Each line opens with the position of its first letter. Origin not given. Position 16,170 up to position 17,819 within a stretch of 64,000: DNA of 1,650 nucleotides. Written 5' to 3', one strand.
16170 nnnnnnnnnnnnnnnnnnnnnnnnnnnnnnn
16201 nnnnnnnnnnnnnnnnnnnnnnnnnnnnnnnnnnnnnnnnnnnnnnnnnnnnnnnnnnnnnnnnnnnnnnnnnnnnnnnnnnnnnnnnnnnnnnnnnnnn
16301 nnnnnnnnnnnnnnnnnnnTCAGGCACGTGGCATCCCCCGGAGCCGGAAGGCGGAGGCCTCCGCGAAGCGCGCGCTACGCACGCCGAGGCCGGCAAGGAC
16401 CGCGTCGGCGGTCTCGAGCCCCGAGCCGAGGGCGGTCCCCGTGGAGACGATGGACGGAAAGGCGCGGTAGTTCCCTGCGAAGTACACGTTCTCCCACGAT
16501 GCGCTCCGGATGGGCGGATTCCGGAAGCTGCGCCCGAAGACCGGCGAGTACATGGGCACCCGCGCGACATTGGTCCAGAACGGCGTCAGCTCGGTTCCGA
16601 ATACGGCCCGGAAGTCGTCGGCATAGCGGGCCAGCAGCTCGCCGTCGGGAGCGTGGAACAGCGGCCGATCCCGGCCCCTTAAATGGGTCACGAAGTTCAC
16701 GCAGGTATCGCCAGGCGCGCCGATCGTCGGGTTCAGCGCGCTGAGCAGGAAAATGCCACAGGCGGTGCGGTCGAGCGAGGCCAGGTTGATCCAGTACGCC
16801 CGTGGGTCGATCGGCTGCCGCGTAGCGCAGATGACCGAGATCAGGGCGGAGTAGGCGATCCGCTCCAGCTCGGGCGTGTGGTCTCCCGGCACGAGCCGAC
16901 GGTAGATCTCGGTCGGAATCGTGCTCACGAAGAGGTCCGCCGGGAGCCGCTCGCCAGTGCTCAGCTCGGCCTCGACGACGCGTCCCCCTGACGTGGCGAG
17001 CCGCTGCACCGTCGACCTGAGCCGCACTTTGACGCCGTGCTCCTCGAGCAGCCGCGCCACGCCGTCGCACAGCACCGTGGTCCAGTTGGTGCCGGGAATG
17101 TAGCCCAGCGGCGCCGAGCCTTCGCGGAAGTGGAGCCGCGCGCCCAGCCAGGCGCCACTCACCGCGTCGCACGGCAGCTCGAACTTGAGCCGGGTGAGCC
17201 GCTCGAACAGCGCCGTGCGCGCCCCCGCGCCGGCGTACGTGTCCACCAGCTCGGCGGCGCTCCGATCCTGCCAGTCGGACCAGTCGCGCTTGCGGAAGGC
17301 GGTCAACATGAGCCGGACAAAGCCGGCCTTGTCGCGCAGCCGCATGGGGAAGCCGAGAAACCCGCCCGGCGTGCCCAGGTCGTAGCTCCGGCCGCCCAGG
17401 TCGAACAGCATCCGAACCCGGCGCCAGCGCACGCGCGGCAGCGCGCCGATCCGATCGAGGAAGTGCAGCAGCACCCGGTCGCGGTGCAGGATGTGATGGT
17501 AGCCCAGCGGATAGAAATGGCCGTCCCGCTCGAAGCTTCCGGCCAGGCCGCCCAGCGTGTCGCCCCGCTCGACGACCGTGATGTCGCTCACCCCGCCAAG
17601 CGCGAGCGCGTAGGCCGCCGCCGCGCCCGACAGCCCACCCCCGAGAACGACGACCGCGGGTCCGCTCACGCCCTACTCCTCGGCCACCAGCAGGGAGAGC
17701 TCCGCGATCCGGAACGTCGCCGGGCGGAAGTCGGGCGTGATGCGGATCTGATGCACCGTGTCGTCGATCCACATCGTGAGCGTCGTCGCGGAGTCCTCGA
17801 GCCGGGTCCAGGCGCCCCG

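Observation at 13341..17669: DPA-type donor module with three deviations: Cys-to-Ala at the benzothiazinone site, no PAP2 phosphatase, and an extra FAD oxidoreductase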

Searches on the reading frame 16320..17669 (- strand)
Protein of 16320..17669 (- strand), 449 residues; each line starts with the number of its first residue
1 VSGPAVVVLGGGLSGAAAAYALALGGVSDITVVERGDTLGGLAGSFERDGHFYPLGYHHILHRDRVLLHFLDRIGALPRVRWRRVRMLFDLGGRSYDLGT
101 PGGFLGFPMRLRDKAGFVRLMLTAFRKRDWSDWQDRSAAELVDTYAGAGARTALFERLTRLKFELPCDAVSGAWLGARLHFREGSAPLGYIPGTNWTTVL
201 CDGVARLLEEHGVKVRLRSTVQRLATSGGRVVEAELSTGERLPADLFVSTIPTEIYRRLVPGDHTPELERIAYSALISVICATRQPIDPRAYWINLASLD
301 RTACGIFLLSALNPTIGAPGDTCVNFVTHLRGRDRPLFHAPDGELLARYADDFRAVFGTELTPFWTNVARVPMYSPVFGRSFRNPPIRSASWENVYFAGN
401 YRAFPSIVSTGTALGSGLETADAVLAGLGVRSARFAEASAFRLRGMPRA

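Call 4: search_protein_families(library=pfam, proteins=[window:16320-17669:-], max_evalue=0.01)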
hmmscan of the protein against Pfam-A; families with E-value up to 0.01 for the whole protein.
window:16320-17669:- (449 aa): 7 families
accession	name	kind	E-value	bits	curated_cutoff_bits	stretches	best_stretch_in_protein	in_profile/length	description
PF01593.30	Amino_oxidase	-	6.7e-28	98.6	19.8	1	13-425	1-443/443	Flavin containing amine oxidoreductase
PF01266.30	DAO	-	7.6e-12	45.8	27.9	1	6-402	2-336/353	FAD dependent oxidoreductase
PF13450.12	NAD_binding_8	-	3e-10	40.7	21.9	1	8-73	1-67/68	NAD(P)-binding Rossmann-like domain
PF07992.20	Pyr_redox_2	-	4.1e-06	26.9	26.1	0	204-250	189-234/291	Pyridine nucleotide-disulphide oxidoreductase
PF00070.33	Pyr_redox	-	1.9e-05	25.5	22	0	6-40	2-35/82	Pyridine nucleotide-disulphide oxidoreductase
PF00890.30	FAD_binding_2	-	2.3e-05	24.2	20.4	1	6-44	2-37/414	FAD binding domain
PF12831.13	FAD_oxidored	-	0.00013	21.9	27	1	6-43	2-38/416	FAD dependent oxidoreductase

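Call 5: search_protein_families(library=ncbifam, proteins=[window:16320-17669:-], max_evalue=0.01)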
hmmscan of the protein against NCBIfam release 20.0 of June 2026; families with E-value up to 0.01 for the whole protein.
window:16320-17669:- (449 aa): 23 families
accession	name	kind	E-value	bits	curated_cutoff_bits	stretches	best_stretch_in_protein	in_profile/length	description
NF005560.0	PRK07233.1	equivalog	5.1e-58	196.9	252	1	6-424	3-428/435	hypothetical protein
TIGR03467.1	HpnE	equivalog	3.9e-23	82.5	283.05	1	6-425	1-429/430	hydroxysqualene dehydroxylase HpnE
TIGR02734.1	crtI_fam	subfamily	2.1e-13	49.8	238.1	2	6-59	1-53/504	phytoene desaturase family protein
NF005547.0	PRK07208.1-3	equivalog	1.2e-11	44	380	1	6-354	7-367/465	hypothetical protein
NF005548.0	PRK07208.1-4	equivalog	3.8e-11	42.3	389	2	4-62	4-61/488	hypothetical protein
TIGR02731.1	phytoene_desat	equivalog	8.7e-10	37.9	569.4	1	6-92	2-88/453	15-cis-phytoene desaturase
NF058655.1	CrtID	equivalog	1.4e-09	37.4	640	1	6-58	1-52/478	bifunctional phytoene desaturase/3,4-desaturase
NF045637.1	carotdesatCrtDProt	equivalog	1.4e-08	33.8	580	1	200-249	224-273/485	1-hydroxycarotenoid 3,4-desaturase CrtD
NF008841.0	PRK11883.1-1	equivalog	1.2e-07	31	517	1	4-76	4-78/453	protoporphyrinogen oxidase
TIGR00562.1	proto_IX_ox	equivalog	2.4e-07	29.7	97.85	1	6-76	5-76/470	protoporphyrinogen oxidase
NF001933.0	PRK00711.1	subfamily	2.6e-07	30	383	0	199-250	202-252/429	D-amino acid dehydrogenase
TIGR02733.1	desat_CrtD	equivalog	3.5e-06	26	549.7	1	5-56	3-53/492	C-3',4' desaturase CrtD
TIGR02730.1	carot_isom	equivalog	1.3e-05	24.2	586.9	0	6-58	3-54/493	carotenoid isomerase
NF005549.0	PRK07208.1-5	equivalog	1.6e-05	23.6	587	1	5-71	6-75/534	hypothetical protein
NF005545.0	PRK07208.1-1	equivalog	3.6e-05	22.3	451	1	6-74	10-78/504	hypothetical protein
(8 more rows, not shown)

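Call 7: find_encoding_contigs(protein=window:16320-17669:-, flank=10000, max_places=6)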
Protein window:16320-17669:- (449 aa): 23 contigs read that carry it; 6 places shown.
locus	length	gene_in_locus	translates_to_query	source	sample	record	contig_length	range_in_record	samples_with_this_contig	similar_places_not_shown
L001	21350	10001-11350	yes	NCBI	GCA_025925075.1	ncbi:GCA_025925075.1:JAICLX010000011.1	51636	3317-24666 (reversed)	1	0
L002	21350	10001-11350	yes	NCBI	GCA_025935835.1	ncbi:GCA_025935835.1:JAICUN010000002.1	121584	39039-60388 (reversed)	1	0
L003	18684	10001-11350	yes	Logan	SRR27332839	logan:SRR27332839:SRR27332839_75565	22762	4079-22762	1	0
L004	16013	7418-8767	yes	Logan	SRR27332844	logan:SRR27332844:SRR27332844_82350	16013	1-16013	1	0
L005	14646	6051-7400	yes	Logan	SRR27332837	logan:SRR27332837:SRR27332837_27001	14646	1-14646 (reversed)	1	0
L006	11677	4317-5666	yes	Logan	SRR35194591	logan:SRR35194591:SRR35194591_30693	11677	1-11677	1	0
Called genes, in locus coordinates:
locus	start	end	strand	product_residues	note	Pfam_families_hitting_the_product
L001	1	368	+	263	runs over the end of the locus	PF01061:ABC2_membrane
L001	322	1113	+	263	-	PF00005:ABC_tran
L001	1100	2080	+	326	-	PF00535:Glycos_transf_2, PF10111:Glyco_tranf_2_2, PF13506:Glyco_transf_21, PF13641:Glyco_tranf_2_3, PF13632:Glyco_trans_2_3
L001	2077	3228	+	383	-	PF00535:Glycos_transf_2, PF13641:Glyco_tranf_2_3, PF26629:GT2_TM_C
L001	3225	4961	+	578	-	-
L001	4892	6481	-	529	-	PF13231:PMT_2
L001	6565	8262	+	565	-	-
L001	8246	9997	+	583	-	-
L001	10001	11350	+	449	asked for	PF00070:Pyr_redox (faint), PF00890:FAD_binding_2 (faint), PF01266:DAO, PF01593:Amino_oxidase, PF07992:Pyr_redox_2 (faint), PF13450:NAD_binding_8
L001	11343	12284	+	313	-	PF01040:UbiA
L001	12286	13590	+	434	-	PF01565:FAD_binding_4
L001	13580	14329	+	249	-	PF00106:adh_short, PF08659:KR, PF13561:adh_short_C2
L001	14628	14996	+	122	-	-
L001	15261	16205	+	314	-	-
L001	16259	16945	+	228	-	PF01978:TrmB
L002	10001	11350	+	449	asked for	PF00070:Pyr_redox (faint), PF00890:FAD_binding_2 (faint), PF01266:DAO, PF01593:Amino_oxidase, PF07992:Pyr_redox_2 (faint), PF13450:NAD_binding_8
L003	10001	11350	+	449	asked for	PF00070:Pyr_redox (faint), PF00890:FAD_binding_2 (faint), PF01266:DAO, PF01593:Amino_oxidase, PF07992:Pyr_redox_2 (faint), PF13450:NAD_binding_8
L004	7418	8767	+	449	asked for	PF00070:Pyr_redox (faint), PF00890:FAD_binding_2 (faint), PF01266:DAO, PF01593:Amino_oxidase, PF07992:Pyr_redox_2 (faint), PF13450:NAD_binding_8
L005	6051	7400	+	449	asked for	PF00070:Pyr_redox (faint), PF00890:FAD_binding_2 (faint), PF01266:DAO, PF01593:Amino_oxidase, PF07992:Pyr_redox_2 (faint), PF13450:NAD_binding_8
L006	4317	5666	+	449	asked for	PF00070:Pyr_redox (faint), PF00890:FAD_binding_2 (faint), PF01266:DAO, PF01593:Amino_oxidase, PF07992:Pyr_redox_2 (faint), PF13450:NAD_binding_8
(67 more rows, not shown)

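Call 17: find_homologous_proteins(query=window:16320-17669:-)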
Query window:16320-17669:- (449 aa): 1005 proteins with E <= 0.001 among 8000 candidates; the best 120 are listed.
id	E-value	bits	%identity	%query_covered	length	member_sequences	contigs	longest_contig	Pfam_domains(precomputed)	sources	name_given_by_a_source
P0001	0.0e+0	1020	100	100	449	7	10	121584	PF01266.31,PF01593.31,PF13450.13,PF00890.31,PF07992.21,PF00070.34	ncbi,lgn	-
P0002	6.3e-272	920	89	100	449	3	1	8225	PF01266.31,PF01593.31,PF13450.13,PF07992.21,PF00070.34,PF12831.14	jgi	jgi:protoporphyrinogen oxidase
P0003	6.2e-269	910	89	100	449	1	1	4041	PF01266.31,PF01593.31,PF13450.13,PF07992.21,PF00070.34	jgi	-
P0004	2.5e-250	849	83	99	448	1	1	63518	PF01266.31,PF01593.31,PF13450.13,PF00890.31,PF07992.21,PF00070.34,PF12831.14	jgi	jgi:protoporphyrinogen oxidase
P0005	2.1e-249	846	82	99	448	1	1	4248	PF01266.31,PF01593.31,PF13450.13,PF00890.31,PF07992.21,PF00070.34,PF12831.14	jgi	jgi:protoporphyrinogen oxidase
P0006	8.6e-249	844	81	100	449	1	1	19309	PF01266.31,PF01593.31,PF13450.13,PF00890.31,PF07992.21,PF00070.34,PF12831.14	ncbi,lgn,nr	ncbi:MAG TPA: FAD-dependent oxidoreductase [Gemmatimonadales bacterium]|nr:FAD-dependent oxidoreduct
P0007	8.9e-249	844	82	99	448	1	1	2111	PF01266.31,PF01593.31,PF13450.13,PF00890.31,PF07992.21,PF00070.34,PF12831.14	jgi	jgi:protoporphyrinogen oxidase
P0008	1.1e-247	840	82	100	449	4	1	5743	PF01266.31,PF01593.31,PF13450.13,PF07992.21,PF00070.34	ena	-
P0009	4.7e-247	838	83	100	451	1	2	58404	PF01266.31,PF01593.31,PF13450.13,PF00890.31,PF07992.21,PF00070.34,PF12831.14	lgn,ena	-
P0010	2.1e-246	836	82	100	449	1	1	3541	PF01266.31,PF01593.31,PF13450.13,PF00890.31,PF07992.21,PF00070.34,PF12831.14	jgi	jgi:protoporphyrinogen oxidase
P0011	2.5e-246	836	82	100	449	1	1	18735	PF01266.31,PF01593.31,PF13450.13,PF00890.31,PF07992.21,PF00070.34,PF12831.14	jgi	jgi:protoporphyrinogen oxidase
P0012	2.5e-246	836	82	99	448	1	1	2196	PF01266.31,PF01593.31,PF13450.13,PF00890.31,PF07992.21,PF00070.34,PF12831.14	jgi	-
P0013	4.3e-246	835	81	99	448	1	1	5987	PF01266.31,PF01593.31,PF13450.13,PF00890.31,PF07992.21,PF00070.34,PF12831.14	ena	-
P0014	7.2e-246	834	82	100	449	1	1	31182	PF01266.31,PF01593.31,PF13450.13,PF00890.31,PF07992.21,PF00070.34,PF12831.14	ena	-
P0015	8.5e-246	834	82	100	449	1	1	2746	PF01266.31,PF01593.31,PF13450.13,PF00890.31,PF07992.21,PF00070.34,PF12831.14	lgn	-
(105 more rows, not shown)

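Call 31: predict_structure(alignment_id=A1)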
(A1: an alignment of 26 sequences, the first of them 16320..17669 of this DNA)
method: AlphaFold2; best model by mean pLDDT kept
length: 449 residues; sequences in the alignment: 26
mean_pLDDT: 68.3   pTM: 0.69
mean pLDDT of the five models: 68.3, 58.1, 57.2, 56.9, 53.6
residues with pLDDT >= 90: 95; 70-90: 121; 50-70: 133; < 50: 100
segments of 3 or more residues with pLDDT < 50: 41-61, 159-187, 292-318, 375-381, 403-408, 445-449
pLDDT, mean of each block of 10 residues (from residue 1): 85 87 96 82 46 44 72 84 59 64 77 80 60 60 76 58 36 31 47 70 89 93 92 95 95 79 76 55 59 40 44 46 53 58 74 67 63 44 74 87 51 85 95 90 53
secondary structure, 60 per line:
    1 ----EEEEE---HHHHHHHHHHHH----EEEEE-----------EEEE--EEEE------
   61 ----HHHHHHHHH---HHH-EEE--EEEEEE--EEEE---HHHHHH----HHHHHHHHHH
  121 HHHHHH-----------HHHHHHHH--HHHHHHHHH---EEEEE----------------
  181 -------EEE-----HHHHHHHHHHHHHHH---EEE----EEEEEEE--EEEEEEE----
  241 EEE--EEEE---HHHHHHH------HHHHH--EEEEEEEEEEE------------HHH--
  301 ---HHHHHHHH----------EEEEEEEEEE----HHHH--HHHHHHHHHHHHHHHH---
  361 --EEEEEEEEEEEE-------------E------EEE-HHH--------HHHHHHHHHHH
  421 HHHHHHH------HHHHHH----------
elements in order: E5-9 H13-24 E29-33 E45-48 E51-54 H65-73 E81-83 E86-91 E94-97 H101-106 H111-126 H138-145 H148-156 E160-164 E188-190 H196-210 E214-216 E221-227 E230-236 E241-243 E246-249 H253-259 H266-270 E273-283 H304-311 E322-331 H336-339 H342-357 E363-374 E395-397 H410-427 H434-439

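Call 33: search_protein_representatives(protein=window:16320-17669:-)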
Query: 449 residues. Proteins with E-value up to 0.001 (for the whole library): 2322; up to 1e-10: 749; up to 1e-30: 87. The best 150 are listed.
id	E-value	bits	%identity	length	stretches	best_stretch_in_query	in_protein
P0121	5.4e-193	658.4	67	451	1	2-449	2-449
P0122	7.1e-129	447.0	59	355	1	87-431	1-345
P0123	3.0e-115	402.1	47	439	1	1-441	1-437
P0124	2.3e-111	389.3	80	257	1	2-222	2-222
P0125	2.4e-93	329.9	44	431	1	6-425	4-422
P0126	2.5e-92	326.6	42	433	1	2-430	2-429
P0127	4.4e-90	319.1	64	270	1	185-449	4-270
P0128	6.5e-90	318.6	42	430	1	6-429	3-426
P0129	9.1e-90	318.1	37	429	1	6-426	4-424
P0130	8.8e-89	314.9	39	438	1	6-428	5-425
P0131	2.8e-85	303.3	78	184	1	6-185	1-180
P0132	1.4e-84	301.0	54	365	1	87-449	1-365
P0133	1.1e-78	281.6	36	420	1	5-424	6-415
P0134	4.8e-76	272.9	34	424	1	5-425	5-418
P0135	8.9e-75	268.7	39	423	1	5-425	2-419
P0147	1.9e-59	218.1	50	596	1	2-353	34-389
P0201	3.4e-33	131.6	31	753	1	5-428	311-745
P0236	2.4e-26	109.0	24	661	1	6-426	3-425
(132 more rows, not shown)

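Call 34: search_protein_families(library=pfam, proteins=[P0201, P0236, P0147, P0123, P0129, P0134], max_evalue=0.001)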
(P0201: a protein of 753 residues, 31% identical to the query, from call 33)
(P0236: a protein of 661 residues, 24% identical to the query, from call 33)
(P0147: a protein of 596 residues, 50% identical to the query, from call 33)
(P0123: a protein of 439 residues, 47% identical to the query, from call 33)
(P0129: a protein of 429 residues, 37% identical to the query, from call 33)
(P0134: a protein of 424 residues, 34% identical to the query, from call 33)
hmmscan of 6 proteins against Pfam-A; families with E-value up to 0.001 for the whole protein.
P0201 (753 aa): 8 families
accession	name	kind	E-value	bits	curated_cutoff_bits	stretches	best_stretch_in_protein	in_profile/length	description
PF01593.30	Amino_oxidase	-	1.2e-24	87.8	19.8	1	319-718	1-419/443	Flavin containing amine oxidoreductase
PF05050.19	Methyltransf_21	-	4e-23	82.8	22.7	1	85-256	1-173/173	Methyltransferase FkbM domain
PF13450.12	NAD_binding_8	-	6.2e-10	39.6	21.9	1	314-381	1-68/68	NAD(P)-binding Rossmann-like domain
PF01266.30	DAO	-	9.2e-10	39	27.9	1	311-351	1-40/353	FAD dependent oxidoreductase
PF12831.13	FAD_oxidored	-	7.6e-07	29.2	27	1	312-354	2-43/416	FAD dependent oxidoreductase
PF07992.20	Pyr_redox_2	-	2.9e-06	27.4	26.1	1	311-345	2-35/291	Pyridine nucleotide-disulphide oxidoreductase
PF03486.20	HI0933_like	-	5.1e-05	23.3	50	0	311-346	2-36/244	HI0933-like protein Rossmann domain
PF00890.30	FAD_binding_2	-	0.00057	19.6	20.4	0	312-353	2-41/414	FAD binding domain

P0236 (661 aa): 11 families
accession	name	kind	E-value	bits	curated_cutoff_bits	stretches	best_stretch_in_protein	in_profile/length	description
PF01593.30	Amino_oxidase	-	8.8e-38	131.1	19.8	1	10-422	1-441/443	Flavin containing amine oxidoreductase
PF00535.33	Glycos_transf_2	-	3.3e-33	115.4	23.3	1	431-592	1-164/168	Glycosyl transferase family 2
PF13450.12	NAD_binding_8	-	4.4e-12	46.5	21.9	1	5-70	1-68/68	NAD(P)-binding Rossmann-like domain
PF01266.30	DAO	-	1.1e-08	35.5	27.9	1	2-36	1-35/353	FAD dependent oxidoreductase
PF12831.13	FAD_oxidored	-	7.3e-08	32.5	27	1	3-70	2-68/416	FAD dependent oxidoreductase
PF00890.30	FAD_binding_2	-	1.5e-06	28.1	20.4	1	3-37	2-36/414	FAD binding domain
PF13641.12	Glyco_tranf_2_3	-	5.4e-06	27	27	1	430-547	3-125/230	Glycosyltransferase like family 2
PF07992.20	Pyr_redox_2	-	9.4e-06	25.7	26.1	1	1-34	1-34/291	Pyridine nucleotide-disulphide oxidoreductase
PF10111.15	Glyco_tranf_2_2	-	8.3e-05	22.6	27.3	1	431-521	1-93/276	Glycosyltransferase like family 2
PF01946.23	Thi4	-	0.00011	22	26.2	1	2-37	19-55/235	Thi4 family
PF03486.20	HI0933_like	-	0.00039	20.4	50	1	2-36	2-36/244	HI0933-like protein Rossmann domain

P0147 (596 aa): 0 families

P0123 (439 aa): 8 families
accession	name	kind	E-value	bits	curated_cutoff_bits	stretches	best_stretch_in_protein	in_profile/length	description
PF01593.30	Amino_oxidase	-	1.1e-27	97.9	19.8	1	13-420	1-442/443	Flavin containing amine oxidoreductase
PF13450.12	NAD_binding_8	-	4.1e-12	46.6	21.9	1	8-72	1-66/68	NAD(P)-binding Rossmann-like domain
PF01266.30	DAO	-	2e-09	37.9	27.9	1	6-247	2-199/353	FAD dependent oxidoreductase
PF00890.30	FAD_binding_2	-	5e-06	26.4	20.4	1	6-104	2-98/414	FAD binding domain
PF12831.13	FAD_oxidored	-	1.3e-05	25.1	27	1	6-43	2-38/416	FAD dependent oxidoreductase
PF01946.23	Thi4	-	0.00015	21.5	26.2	1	4-44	18-58/235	Thi4 family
PF07992.20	Pyr_redox_2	-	0.00043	20.2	26.1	0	5-36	2-32/291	Pyridine nucleotide-disulphide oxidoreductase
PF00070.33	Pyr_redox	-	0.00092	20.1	22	0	5-37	1-32/82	Pyridine nucleotide-disulphide oxidoreductase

P0129 (429 aa): 9 families
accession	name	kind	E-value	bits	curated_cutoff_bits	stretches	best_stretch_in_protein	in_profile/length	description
PF01593.30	Amino_oxidase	-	2.5e-23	83.5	19.8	1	16-404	6-426/443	Flavin containing amine oxidoreductase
PF13450.12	NAD_binding_8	-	1.1e-12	48.5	21.9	1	6-59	1-54/68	NAD(P)-binding Rossmann-like domain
PF01266.30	DAO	-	1.5e-09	38.3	27.9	1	4-48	2-45/353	FAD dependent oxidoreductase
PF03486.20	HI0933_like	-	4.5e-07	30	50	0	3-37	2-36/244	HI0933-like protein Rossmann domain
PF07992.20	Pyr_redox_2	-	2e-06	27.9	26.1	0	3-31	2-30/291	Pyridine nucleotide-disulphide oxidoreductase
PF01134.28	GIDA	-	1.4e-05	24.8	22.1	1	3-38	1-37/391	Glucose inhibited division protein A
PF12831.13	FAD_oxidored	-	3.5e-05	23.7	27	1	4-42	2-40/416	FAD dependent oxidoreductase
PF02558.23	ApbA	-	0.00013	22.1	22.2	1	4-35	1-32/150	Ketopantoate reductase PanE/ApbA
PF03807.23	F420_oxidored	-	0.0009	20.2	21.6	0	197-267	14-86/94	NADP oxidoreductase coenzyme F420-dependent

P0134 (424 aa): 5 families
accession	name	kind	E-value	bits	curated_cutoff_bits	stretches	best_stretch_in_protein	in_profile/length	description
PF01593.30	Amino_oxidase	-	1.3e-21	77.9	19.8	1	13-418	1-443/443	Flavin containing amine oxidoreductase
PF13450.12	NAD_binding_8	-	9.6e-12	45.5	21.9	1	8-72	1-68/68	NAD(P)-binding Rossmann-like domain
PF01266.30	DAO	-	8.8e-08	32.5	27.9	1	5-44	1-40/353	FAD dependent oxidoreductase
PF01946.23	Thi4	-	0.00023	20.9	26.2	0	5-39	19-55/235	Thi4 family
PF00890.30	FAD_binding_2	-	0.00043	20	20.4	0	6-39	2-36/414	FAD binding domain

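Call 35: fold_search(model_id=the predicted structure, library=pdb)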
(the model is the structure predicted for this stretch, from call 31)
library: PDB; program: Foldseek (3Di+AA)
matches with E <= 10: 1851; with E <= 0.001: 1185
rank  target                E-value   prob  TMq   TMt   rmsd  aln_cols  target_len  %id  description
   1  5mog_E                3.0e-19  1.00  0.54  0.53  10.2       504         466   17  Oryza sativa phytoene desaturase inhibited by norflurazon (released 2017-07-12)
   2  5mog_A                3.0e-19  1.00  0.54  0.53  10.2       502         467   17  Oryza sativa phytoene desaturase inhibited by norflurazon (released 2017-07-12)
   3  5mog_C                4.0e-19  1.00  0.55  0.53  10.2       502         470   17  Oryza sativa phytoene desaturase inhibited by norflurazon (released 2017-07-12)
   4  3lov                  8.4e-19  1.00  0.54  0.54   9.5       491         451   18  Crystal structure of Putative protoporphyrinogen oxidase (YP_001813199.1) from Exiguobacterium sp. 255-15 at 2.06 A reso (released 2010-02-23)
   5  5mog_B                8.9e-19  1.00  0.54  0.52  10.1       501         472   16  Oryza sativa phytoene desaturase inhibited by norflurazon (released 2017-07-12)
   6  9a78_B                2.6e-18  1.00  0.51  0.49  10.8       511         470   14  Integrative model of SYFB-CGOX by crosslinking MS and deep learning (released 2024-09-18)
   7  2ive_A                3.9e-17  1.00  0.50  0.50  10.1       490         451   18  Structure of protoporphyrinogen oxidase from Myxococcus xanthus (released 2006-10-17)
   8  3i6d_A                4.1e-17  1.00  0.49  0.52  11.0       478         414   14  Crystal structure of PPO from bacillus subtilis with AF (released 2009-12-08)
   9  3i6d_B                9.6e-17  1.00  0.49  0.52  10.9       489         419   14  Crystal structure of PPO from bacillus subtilis with AF (released 2009-12-08)
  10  7eme_A                1.4e-16  1.00  0.46  0.49   9.8       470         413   14  Putative Leptospira interrogans recombinant L-amino acid oxidase (released 2021-08-18)
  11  2ivd_B                1.7e-16  1.00  0.51  0.51   9.6       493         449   18  Structure of protoporphyrinogen oxidase from Myxococcus xanthus with acifluorfen (released 2006-10-17)
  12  2ivd_A                2.0e-16  1.00  0.50  0.50  10.0       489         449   18  Structure of protoporphyrinogen oxidase from Myxococcus xanthus with acifluorfen (released 2006-10-17)
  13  4ivm                  3.6e-16  1.00  0.50  0.49  10.6       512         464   18  Structure of human protoporphyrinogen IX oxidase(R59G) (released 2013-03-06)
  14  2ive_B                4.5e-16  1.00  0.49  0.49  10.1       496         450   18  Structure of protoporphyrinogen oxidase from Myxococcus xanthus (released 2006-10-17)
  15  3nks                  7.1e-16  1.00  0.50  0.49  11.3       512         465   18  Structure of human protoporphyrinogen IX oxidase (released 2011-04-20)
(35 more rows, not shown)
